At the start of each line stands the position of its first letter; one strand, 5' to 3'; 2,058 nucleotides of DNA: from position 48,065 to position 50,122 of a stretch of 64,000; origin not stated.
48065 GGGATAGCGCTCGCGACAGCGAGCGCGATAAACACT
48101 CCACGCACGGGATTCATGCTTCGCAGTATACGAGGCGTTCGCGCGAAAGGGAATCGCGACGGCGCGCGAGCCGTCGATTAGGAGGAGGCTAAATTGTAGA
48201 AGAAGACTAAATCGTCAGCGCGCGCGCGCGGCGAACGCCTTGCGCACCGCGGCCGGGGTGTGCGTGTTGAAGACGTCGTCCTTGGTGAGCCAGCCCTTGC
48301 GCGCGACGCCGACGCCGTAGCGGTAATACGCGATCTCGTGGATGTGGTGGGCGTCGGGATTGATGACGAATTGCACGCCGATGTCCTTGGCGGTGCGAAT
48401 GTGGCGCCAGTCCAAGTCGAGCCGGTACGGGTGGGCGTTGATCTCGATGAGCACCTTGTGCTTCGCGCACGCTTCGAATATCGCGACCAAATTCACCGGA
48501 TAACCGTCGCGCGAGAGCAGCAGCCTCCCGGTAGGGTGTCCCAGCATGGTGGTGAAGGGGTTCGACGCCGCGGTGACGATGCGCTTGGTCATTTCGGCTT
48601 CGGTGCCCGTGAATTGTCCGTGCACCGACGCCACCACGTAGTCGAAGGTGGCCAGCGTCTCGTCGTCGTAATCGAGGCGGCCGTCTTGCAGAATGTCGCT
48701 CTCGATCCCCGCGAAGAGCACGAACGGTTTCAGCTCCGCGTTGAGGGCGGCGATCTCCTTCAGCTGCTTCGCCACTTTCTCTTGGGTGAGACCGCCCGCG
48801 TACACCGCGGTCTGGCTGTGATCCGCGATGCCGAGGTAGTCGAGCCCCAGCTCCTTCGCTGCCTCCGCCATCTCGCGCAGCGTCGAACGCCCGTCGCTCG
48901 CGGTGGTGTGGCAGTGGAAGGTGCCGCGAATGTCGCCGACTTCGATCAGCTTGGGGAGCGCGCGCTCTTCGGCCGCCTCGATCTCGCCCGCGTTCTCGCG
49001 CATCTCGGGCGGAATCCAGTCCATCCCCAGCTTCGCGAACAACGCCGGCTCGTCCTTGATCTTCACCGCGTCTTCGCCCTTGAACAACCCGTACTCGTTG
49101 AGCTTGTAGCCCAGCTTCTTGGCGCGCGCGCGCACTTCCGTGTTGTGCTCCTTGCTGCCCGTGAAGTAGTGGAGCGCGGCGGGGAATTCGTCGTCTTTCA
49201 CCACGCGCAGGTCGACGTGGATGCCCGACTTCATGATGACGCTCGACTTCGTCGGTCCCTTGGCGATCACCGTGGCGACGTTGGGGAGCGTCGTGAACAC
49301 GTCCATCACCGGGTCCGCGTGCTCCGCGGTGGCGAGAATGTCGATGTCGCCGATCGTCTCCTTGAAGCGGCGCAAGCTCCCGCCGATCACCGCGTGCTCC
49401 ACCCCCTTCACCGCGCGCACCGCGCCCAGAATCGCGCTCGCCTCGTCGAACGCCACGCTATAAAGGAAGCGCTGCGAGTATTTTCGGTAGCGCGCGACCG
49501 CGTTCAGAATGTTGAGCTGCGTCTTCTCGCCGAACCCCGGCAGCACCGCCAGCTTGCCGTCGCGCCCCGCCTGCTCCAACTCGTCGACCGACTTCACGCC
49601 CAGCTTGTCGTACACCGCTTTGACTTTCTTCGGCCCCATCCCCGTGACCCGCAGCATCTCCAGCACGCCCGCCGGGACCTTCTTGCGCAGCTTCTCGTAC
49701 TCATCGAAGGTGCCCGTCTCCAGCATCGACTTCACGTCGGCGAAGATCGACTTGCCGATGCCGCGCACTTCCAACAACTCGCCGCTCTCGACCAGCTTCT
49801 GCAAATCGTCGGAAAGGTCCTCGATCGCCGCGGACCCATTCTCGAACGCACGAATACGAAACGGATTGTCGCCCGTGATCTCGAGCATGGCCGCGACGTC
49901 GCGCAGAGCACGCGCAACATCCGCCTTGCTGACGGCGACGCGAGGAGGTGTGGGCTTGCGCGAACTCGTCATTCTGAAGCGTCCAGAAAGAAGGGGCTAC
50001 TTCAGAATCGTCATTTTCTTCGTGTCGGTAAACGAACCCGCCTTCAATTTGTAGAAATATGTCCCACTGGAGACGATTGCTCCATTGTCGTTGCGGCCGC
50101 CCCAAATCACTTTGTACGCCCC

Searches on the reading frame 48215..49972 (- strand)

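Call 67: search_protein_families(library=pfam, proteins=[window:48215-49972:-], max_evalue=0.001)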
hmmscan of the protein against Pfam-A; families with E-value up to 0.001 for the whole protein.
window:48215-49972:- (585 aa): 5 families
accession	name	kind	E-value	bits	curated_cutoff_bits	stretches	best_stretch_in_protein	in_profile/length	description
PF14791.11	DNA_pol_B_thumb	-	1.4e-23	82.9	25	1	266-326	1-63/63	DNA polymerase beta thumb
PF14716.13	HHH_8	-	3.9e-13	50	30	1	17-88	4-72/73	Helix-hairpin-helix domain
PF14520.12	HHH_5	-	3.1e-11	44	27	1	104-156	2-52/57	Helix-hairpin-helix domain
PF02811.25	PHP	-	7.6e-10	39.8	26.4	1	352-514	2-164/164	PHP domain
PF14792.12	DNA_pol_B_palm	-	0.00027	21.6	25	1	181-221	14-54/113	DNA polymerase beta palm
